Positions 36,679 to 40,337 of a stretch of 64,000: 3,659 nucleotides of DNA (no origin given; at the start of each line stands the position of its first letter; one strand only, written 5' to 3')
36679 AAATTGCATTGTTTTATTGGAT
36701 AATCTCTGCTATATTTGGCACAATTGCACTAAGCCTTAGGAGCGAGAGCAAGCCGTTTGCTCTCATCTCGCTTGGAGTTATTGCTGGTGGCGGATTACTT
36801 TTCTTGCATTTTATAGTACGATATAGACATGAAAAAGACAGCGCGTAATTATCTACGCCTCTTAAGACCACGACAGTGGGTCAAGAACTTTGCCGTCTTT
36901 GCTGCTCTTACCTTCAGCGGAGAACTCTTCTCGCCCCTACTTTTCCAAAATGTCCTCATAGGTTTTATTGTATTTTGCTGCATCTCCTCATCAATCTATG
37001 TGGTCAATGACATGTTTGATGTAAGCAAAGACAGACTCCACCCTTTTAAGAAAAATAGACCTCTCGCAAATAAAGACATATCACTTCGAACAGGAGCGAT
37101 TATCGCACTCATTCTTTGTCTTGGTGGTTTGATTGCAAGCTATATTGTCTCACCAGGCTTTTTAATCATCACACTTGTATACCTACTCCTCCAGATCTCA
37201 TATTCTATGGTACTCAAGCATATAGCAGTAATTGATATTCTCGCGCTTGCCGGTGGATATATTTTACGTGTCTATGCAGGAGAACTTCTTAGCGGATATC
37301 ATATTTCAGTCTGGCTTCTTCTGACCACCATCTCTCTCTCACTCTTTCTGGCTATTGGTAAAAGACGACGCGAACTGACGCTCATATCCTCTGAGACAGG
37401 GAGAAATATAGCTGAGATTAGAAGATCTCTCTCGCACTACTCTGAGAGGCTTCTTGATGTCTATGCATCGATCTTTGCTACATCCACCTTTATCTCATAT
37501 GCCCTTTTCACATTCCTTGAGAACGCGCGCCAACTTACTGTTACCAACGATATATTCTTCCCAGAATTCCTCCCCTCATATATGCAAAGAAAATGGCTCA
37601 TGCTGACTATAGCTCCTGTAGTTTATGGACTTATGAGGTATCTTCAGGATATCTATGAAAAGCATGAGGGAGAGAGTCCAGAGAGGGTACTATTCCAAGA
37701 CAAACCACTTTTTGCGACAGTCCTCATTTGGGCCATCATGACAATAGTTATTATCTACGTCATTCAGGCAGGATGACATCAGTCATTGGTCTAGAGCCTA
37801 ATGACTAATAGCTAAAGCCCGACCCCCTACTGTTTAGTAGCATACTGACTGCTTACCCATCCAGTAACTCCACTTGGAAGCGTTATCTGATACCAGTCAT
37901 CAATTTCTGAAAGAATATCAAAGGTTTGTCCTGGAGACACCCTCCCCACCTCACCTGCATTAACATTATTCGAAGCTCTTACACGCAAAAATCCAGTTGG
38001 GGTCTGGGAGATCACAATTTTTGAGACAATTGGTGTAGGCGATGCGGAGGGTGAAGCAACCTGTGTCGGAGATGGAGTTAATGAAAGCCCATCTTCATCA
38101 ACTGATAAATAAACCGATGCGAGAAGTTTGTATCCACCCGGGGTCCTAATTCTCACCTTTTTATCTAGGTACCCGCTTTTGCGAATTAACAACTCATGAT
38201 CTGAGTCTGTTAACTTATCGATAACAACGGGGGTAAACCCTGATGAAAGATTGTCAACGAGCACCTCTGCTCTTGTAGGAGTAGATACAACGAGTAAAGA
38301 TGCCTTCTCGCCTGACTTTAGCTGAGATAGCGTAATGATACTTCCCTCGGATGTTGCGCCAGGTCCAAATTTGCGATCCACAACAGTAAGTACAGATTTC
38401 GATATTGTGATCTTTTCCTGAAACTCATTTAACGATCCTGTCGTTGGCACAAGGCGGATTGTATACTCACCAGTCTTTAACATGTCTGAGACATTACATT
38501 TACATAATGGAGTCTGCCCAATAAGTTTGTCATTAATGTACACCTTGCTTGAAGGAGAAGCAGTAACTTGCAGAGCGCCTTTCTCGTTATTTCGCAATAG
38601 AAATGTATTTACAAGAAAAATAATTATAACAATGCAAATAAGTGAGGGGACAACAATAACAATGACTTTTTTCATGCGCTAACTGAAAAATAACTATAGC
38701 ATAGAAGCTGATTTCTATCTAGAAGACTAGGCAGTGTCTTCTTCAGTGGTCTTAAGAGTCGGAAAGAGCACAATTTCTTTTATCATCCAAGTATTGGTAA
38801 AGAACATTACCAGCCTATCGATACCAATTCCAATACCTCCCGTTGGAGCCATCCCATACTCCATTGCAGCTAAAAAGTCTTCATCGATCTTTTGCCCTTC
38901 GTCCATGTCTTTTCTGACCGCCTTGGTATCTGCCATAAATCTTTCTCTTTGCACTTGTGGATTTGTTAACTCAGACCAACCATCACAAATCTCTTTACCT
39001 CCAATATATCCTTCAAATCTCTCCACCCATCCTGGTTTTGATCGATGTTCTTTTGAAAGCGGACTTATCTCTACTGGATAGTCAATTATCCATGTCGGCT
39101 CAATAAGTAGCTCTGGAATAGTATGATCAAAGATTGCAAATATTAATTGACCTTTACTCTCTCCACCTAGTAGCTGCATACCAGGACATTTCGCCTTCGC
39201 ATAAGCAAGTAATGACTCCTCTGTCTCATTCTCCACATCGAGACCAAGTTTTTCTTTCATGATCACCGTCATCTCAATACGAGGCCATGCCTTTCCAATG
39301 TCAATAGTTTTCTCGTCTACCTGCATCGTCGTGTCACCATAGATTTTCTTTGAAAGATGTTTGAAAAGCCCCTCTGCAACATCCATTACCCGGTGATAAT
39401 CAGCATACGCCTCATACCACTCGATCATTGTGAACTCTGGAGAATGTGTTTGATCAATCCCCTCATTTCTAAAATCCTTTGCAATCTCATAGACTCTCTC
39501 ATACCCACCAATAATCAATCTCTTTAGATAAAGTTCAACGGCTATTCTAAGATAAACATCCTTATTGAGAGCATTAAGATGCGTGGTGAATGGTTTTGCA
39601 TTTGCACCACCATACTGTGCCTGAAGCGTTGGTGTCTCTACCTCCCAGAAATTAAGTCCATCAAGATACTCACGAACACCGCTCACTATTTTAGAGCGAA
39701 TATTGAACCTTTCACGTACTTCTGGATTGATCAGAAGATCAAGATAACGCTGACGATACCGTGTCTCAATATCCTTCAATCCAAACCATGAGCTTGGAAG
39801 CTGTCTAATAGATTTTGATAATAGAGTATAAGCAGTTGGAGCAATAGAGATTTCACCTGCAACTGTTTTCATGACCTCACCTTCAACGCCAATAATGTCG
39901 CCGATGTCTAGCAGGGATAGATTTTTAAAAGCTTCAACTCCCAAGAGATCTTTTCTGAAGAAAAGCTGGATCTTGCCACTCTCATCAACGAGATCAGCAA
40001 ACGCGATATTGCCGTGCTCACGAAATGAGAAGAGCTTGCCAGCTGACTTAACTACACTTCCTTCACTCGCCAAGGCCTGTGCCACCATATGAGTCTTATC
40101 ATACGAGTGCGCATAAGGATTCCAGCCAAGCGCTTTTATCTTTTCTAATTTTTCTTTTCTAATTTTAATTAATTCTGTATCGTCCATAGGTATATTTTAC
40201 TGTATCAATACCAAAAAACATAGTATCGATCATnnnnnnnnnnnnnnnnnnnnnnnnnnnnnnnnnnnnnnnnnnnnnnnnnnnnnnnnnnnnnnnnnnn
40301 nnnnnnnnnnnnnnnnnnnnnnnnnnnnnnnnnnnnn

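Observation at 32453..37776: Envelope glycosylation cluster: GT2 + GT-C (ArnT/PMT-like) + GT4 (WecA/MraY-like) + DPPR-synthase-like UbiA enzyme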

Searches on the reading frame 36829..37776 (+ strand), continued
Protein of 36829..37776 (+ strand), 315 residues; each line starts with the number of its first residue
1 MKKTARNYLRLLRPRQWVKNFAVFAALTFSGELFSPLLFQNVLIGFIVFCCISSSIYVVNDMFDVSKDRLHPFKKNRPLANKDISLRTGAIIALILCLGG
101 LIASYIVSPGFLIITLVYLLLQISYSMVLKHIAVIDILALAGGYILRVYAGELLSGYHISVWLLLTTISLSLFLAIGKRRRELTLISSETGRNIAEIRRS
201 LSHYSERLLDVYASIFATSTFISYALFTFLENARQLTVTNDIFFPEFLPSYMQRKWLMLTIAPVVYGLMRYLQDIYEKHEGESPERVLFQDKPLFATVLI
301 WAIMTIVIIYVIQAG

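Call 40: search_protein_families(library=pfam, proteins=[L077:5232-7445:-, L077:7481-8287:-, L077:8223-9527:-, L077:9524-9967:-, L077:11256-12188:+, L077:12191-13162:+, L077:13168-14607:+, L077:14607-15404:+, L077:15404-16639:+, L040:7263-8585:+], max_evalue=0.001)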
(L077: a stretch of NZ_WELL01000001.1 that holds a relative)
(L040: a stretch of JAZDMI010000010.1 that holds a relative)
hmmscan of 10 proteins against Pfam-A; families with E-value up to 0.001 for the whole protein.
L077:5232-7445:- (737 aa): 0 families

L077:7481-8287:- (268 aa): 4 families
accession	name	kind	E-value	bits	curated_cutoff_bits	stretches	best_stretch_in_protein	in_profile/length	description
PF00106.31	adh_short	-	6.8e-34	117.5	26.6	1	26-215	2-190/195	short chain dehydrogenase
PF13561.12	adh_short_C2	-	1.3e-23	84.2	27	1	31-217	1-186/236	Enoyl-(Acyl carrier protein) reductase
PF08659.16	KR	-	3.9e-06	27.3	22.6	1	27-206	3-177/180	KR domain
PF05368.20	NmrA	-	0.00087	19.4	27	0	25-128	3-91/298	NmrA-like family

L077:8223-9527:- (434 aa): 1 family
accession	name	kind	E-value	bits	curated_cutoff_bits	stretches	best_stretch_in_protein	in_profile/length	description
PF01565.28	FAD_binding_4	-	9e-16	58.3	26.4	1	35-145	26-139/139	FAD binding domain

L077:9524-9967:- (147 aa): 1 family
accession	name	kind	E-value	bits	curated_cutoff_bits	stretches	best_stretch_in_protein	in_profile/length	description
PF04138.20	GtrA_DPMS_TM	-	9.3e-07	29.5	26.1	1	20-141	2-117/117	GtrA/DPMS, transmembrane domain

L077:11256-12188:+ (310 aa): 6 families
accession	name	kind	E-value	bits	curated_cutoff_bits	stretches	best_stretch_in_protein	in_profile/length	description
PF16363.11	GDP_Man_Dehyd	-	2.2e-54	185.6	27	1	45-299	59-330/332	GDP-mannose 4,6 dehydratase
PF01370.27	Epimerase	-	5.4e-48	163.9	20.9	1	15-236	2-240/240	NAD dependent epimerase/dehydratase family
PF04321.23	RmlD_sub_bind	-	4.7e-12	46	27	1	13-152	2-138/287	RmlD substrate binding domain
PF02719.21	Polysacc_synt_2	-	3.2e-09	36.9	20.2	1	49-259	65-252/293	Polysaccharide biosynthesis protein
PF07993.18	NAD_binding_4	-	3.2e-08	33.5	20.1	1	63-168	90-206/258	Male sterility protein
PF01073.25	3Beta_HSD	-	8.2e-05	22.2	22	0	63-149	68-156/280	3-beta hydroxysteroid dehydrogenase/isomerase family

L077:12191-13162:+ (323 aa): 4 families
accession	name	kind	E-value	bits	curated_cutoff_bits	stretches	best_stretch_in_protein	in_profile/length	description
PF16363.11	GDP_Man_Dehyd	-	4.6e-127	424.5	27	1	6-312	1-332/332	GDP-mannose 4,6 dehydratase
PF01370.27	Epimerase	-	3.9e-61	206.9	20.9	1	5-245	1-240/240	NAD dependent epimerase/dehydratase family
PF04321.23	RmlD_sub_bind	-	4.5e-07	29.7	27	1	6-158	4-133/287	RmlD substrate binding domain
PF00106.31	adh_short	-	0.0005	20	26.6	1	3-74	1-72/195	short chain dehydrogenase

L077:13168-14607:+ (479 aa): 5 families
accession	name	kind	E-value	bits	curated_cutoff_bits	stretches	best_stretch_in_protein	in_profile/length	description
PF01050.24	MannoseP_isomer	-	3.6e-51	172.7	23.6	1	359-473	2-116/116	Mannose-6-phosphate isomerase C-terminal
PF00483.29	NTP_transferase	-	4e-48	164.6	21.2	1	4-293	2-242/245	Nucleotidyl transferase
PF22640.1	ManC_GMP_beta-helix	-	7.1e-18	64.7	27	1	303-355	3-55/55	MannoseP isomerase/GMP-like beta-helix domain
PF07883.17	Cupin_2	-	1.8e-09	37.6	27.2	1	390-456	3-68/70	Cupin domain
PF12804.13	NTP_transf_3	-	1.9e-05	25.4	27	1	5-119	2-96/160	MobA-like NTP transferase domain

L077:14607-15404:+ (265 aa): 1 family
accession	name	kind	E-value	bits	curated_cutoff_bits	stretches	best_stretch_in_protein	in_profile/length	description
PF01061.29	ABC2_membrane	-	2e-24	86.7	26.9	1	20-225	7-210/211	ABC-2 type transporter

L077:15404-16639:+ (411 aa): 2 families
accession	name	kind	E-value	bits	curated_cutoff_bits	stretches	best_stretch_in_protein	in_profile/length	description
PF14524.12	Wzt_C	-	2.1e-36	125.5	30.4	1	261-397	4-142/143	Wzt C-terminal domain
PF00005.33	ABC_tran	-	6e-23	82.4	25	1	41-173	1-136/137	ABC transporter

L040:7263-8585:+ (440 aa): 2 families
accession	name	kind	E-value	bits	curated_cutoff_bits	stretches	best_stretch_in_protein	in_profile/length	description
PF13231.12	PMT_2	-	2.8e-11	44.3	26.1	1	50-196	3-156/160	Dolichyl-phosphate-mannose-protein mannosyltransferase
PF14897.12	EpsG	-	0.00023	20.9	30.1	1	51-339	48-307/326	EpsG family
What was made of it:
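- That includes a diverged GT-C at the same position in a Gottesmanbacteria locus (call 40).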

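Call 58: search_protein_families(library=pfam, proteins=[L053:2611-3324:-, L053:3359-4219:-, L053:4556-5716:+, L053:5724-7076:+, L047:3458-5599:+, L047:5596-6225:+, L047:6851-8539:+, L065:5034-5981:-, L065:5989-6927:-, L065:1694-3130:+], max_evalue=0.001)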
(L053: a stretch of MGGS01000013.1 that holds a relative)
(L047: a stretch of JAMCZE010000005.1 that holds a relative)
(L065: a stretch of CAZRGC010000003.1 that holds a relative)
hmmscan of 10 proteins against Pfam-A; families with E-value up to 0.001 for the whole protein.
L053:2611-3324:- (237 aa): 1 family
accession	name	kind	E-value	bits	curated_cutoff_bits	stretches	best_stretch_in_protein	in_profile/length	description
PF02397.22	Bac_transf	-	3.2e-34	118.5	27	1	34-231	1-178/179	Bacterial sugar transferase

L053:3359-4219:- (286 aa): 4 families
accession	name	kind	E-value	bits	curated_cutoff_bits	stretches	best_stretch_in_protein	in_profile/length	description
PF00892.27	EamA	-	3.1e-27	95.9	28.2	2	1-135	2-134/135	EamA-like transporter family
PF05653.20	Mg_trans_NIPA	-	6.9e-07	29.2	26.2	1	217-284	56-120/295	Magnesium transporter NIPA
PF10639.15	TMEM234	-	2e-05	25.1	30.1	0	74-134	51-112/113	Putative transmembrane family 234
PF03151.22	TPT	-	4.8e-05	23.3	30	0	38-136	36-137/291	Triose-phosphate Transporter family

L053:4556-5716:+ (386 aa): 0 families

L053:5724-7076:+ (450 aa): 1 family
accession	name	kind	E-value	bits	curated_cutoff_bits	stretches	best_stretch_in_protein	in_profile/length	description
PF13231.12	PMT_2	-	1.1e-07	32.7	26.1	1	36-197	2-148/160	Dolichyl-phosphate-mannose-protein mannosyltransferase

L047:3458-5599:+ (713 aa): 3 families
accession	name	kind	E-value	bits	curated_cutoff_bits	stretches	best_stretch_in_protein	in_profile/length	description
PF01580.24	FtsK_SpoIIIE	-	7.6e-63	212.3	24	1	341-528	2-221/221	FtsK/SpoIIIE family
PF17854.6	FtsK_alpha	-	4e-28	98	22.9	1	235-333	2-101/101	FtsK alpha domain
PF09397.16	FtsK_gamma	-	3.1e-25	88.1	30.6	1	635-694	3-62/63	Ftsk gamma domain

L047:5596-6225:+ (209 aa): 4 families
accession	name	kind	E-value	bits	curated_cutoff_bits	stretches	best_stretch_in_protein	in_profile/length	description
PF13413.12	HTH_25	-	6.1e-22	77.7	24.6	1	7-67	1-61/62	Helix-turn-helix domain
PF09136.16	Glucodextran_B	-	3.9e-10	39.9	27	1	129-205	1-79/83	Glucodextranase, domain B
PF12844.13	HTH_19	-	3.1e-07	30.7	30.2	1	5-67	1-57/64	Helix-turn-helix domain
PF17936.7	Big_6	-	0.00012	22.7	27.6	1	138-194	6-69/83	Bacterial Ig domain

L047:6851-8539:+ (562 aa): 2 families
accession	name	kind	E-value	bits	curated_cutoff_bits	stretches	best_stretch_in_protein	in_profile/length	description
PF01411.24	tRNA-synt_2c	-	1.1e-116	391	30.3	1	5-426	1-449/552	tRNA synthetases class II (A)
PF07973.19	tRNA_SAD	-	1e-15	57.8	24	1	515-558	1-44/44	Threonyl and Alanyl tRNA synthetase second additional domain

L065:5034-5981:- (315 aa): 0 families

L065:5989-6927:- (312 aa): 7 families
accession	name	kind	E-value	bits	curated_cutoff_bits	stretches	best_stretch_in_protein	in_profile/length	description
PF01370.27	Epimerase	-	2e-52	178.4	20.9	1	4-241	1-240/240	NAD dependent epimerase/dehydratase family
PF16363.11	GDP_Man_Dehyd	-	3e-51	175.3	27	1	6-304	2-332/332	GDP-mannose 4,6 dehydratase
PF01073.25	3Beta_HSD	-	7e-11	42.1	22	1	5-156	1-156/280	3-beta hydroxysteroid dehydrogenase/isomerase family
PF04321.23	RmlD_sub_bind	-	1.7e-09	37.6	27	1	3-264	2-236/287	RmlD substrate binding domain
PF02719.21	Polysacc_synt_2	-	4e-08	33.2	20.2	0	142-263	134-251/293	Polysaccharide biosynthesis protein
PF07993.18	NAD_binding_4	-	1.4e-07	31.4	20.1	1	62-175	82-206/258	Male sterility protein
PF00106.31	adh_short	-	0.00021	21.3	26.6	1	2-59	1-59/195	short chain dehydrogenase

L065:1694-3130:+ (478 aa): 4 families
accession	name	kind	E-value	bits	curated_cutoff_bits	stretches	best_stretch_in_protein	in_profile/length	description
PF09334.17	tRNA-synt_1g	-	1.7e-101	340.3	20.1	2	141-369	163-390/391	tRNA synthetases class I (M)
PF00133.28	tRNA-synt_1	-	1.1e-34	120.4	22.7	2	225-342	296-410/414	tRNA synthetases class I (I, L, M and V)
PF01406.26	tRNA-synt_1e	-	2.3e-13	50.6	27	2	292-352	238-298/301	tRNA synthetases class I (C) catalytic domain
PF01921.24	tRNA-synt_1f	-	4.2e-07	29.6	27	1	266-354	239-329/360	tRNA synthetases class I (K)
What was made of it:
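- When genes are inserted, as in L053 and L065, they are further glycan genes (a second GT-C, Bac_transf, an epimerase), which suggests one glycan locus (call 58).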

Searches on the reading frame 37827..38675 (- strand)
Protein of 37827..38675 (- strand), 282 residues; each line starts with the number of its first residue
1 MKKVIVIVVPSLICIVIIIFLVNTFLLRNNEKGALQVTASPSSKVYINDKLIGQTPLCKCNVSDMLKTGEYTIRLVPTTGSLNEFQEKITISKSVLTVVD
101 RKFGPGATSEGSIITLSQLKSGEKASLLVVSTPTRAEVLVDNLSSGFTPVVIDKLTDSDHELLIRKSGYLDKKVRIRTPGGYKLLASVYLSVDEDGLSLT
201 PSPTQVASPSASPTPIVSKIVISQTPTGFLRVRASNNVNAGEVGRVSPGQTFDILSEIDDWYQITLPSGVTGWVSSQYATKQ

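Call 3: search_protein_families(library=pfam, proteins=[window:37827-38675:-], max_evalue=0.01)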
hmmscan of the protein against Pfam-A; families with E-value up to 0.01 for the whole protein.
window:37827-38675:- (282 aa): 2 families
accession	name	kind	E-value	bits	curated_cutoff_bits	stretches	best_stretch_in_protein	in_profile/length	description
PF08239.17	SH3_3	-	5.8e-12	46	27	1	229-278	2-52/54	Bacterial SH3 domain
PF08308.17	PEGA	-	4.4e-11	43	20.8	2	126-176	3-55/71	PEGA domain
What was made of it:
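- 37827..38675 (-): F: membrane-anchored PEGA-PEGA / Ser-Thr-Pro-rich linker / SH3_3 protein, a conserved convergent neighbour. It may bind the wall or serve as a glycosylation acceptor. Pfam finds PEGA and SH3_3 (call 3).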

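Call 4: search_protein_families(library=ncbifam, proteins=[window:37827-38675:-], max_evalue=0.01)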
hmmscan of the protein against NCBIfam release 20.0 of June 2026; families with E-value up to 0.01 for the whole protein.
window:37827-38675:- (282 aa): 2 families
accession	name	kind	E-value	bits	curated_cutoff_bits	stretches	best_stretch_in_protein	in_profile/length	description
TIGR04211.1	SH3_and_anchor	equivalog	5.8e-06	26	65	1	232-282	10-61/198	TIGR04211 family SH3 domain-containing protein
NF040678.1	EntFM_CwpFM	equivalog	9.6e-05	21.6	720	1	230-281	141-191/430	enterotoxin EntFM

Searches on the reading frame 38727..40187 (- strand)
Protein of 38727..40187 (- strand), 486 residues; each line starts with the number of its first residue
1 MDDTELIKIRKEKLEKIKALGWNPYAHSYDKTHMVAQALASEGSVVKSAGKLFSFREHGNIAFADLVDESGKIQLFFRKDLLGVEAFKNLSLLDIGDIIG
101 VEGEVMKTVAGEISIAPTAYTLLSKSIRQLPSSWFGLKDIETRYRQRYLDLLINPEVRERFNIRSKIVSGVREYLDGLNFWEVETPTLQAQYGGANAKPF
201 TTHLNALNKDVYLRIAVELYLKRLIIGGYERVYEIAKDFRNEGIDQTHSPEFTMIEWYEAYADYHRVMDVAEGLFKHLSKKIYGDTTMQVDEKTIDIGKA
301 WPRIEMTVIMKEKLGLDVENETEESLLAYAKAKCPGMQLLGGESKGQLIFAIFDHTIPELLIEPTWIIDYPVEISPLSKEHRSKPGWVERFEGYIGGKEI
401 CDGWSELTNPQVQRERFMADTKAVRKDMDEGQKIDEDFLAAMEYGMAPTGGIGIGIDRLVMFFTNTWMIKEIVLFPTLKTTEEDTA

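Call 3: search_protein_families(library=pfam, proteins=[window:38727-40187:-], max_evalue=0.01)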
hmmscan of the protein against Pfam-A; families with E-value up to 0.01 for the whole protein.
window:38727-40187:- (486 aa): 3 families
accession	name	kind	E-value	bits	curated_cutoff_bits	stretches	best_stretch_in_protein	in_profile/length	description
PF00152.25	tRNA-synt_2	-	1.1e-84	284.6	25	1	140-478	2-307/308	tRNA synthetases class II (D, K and N)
PF01336.31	tRNA_anti-codon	-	3.4e-12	46.6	27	1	49-123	4-75/75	OB-fold nucleic acid binding domain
PF01409.25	tRNA-synt_2d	-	2.4e-05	24.4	19.8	1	233-294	106-166/246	tRNA synthetases class II core domain (F)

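Call 4: search_protein_families(library=ncbifam, proteins=[window:38727-40187:-], max_evalue=0.01)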
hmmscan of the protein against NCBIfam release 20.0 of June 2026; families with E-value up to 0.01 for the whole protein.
window:38727-40187:- (486 aa): 18 families
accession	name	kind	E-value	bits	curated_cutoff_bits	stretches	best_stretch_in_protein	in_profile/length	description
NF001756.1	PRK00484.1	subfamily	2.8e-177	590.3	468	1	5-480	2-487/488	lysine--tRNA ligase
TIGR00499.1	lysS_bact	equivalog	3e-158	527.5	427.6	1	6-480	5-494/496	lysine--tRNA ligase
NF002821.0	PRK02983.1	equivalog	5.1e-143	478.4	742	1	5-480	620-1100/1102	bifunctional lysylphosphatidylglycerol synthetase/lysine--tRNA ligase LysX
NF009101.0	PRK12445.1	subfamily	9.7e-122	407.1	1026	1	37-479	59-502/505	lysine--tRNA ligase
TIGR00462.1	genX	equivalog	8.1e-65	219.2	286.9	1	163-475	3-304/304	EF-P lysine aminoacylase EpmA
NF006828.0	PRK09350.1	equivalog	2.2e-52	178.4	264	1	160-477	15-322/325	elongation factor P--(R)-beta-lysine ligase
NF003483.0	PRK05159.1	equivalog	8.6e-44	150.1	353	1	31-476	4-430/438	aspartate--tRNA(Asn) ligase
TIGR00458.1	aspS_nondisc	equivalog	1.5e-42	146.1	368.4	1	42-477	11-421/428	aspartate--tRNA(Asn) ligase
NF001750.0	PRK00476.1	equivalog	1.7e-40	138.9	443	2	40-286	15-269/590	aspartate--tRNA ligase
TIGR00459.1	aspS_bact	equivalog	4.9e-40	137.4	373.85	2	42-297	15-265/586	aspartate--tRNA ligase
NF009460.0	PRK12820.1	equivalog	2.4e-25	88.8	1379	3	142-275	155-287/723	bifunctional aspartyl-tRNA synthetase/aspartyl/glutamyl-tRNA amidotransferase subunit C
NF003037.0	PRK03932.1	equivalog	5.6e-23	81.6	414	2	42-285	15-265/451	asparagine--tRNA ligase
TIGR00457.1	asnS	equivalog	9e-19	67.6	342.6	1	39-479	12-450/455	asparagine--tRNA ligase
NF005052.0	PRK06462.1-1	equivalog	6.5e-12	45.2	368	1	151-478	39-346/353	asparagine synthetase A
NF005054.0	PRK06462.1-4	equivalog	2.1e-10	40.2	309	2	361-477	201-310/318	asparagine synthetase A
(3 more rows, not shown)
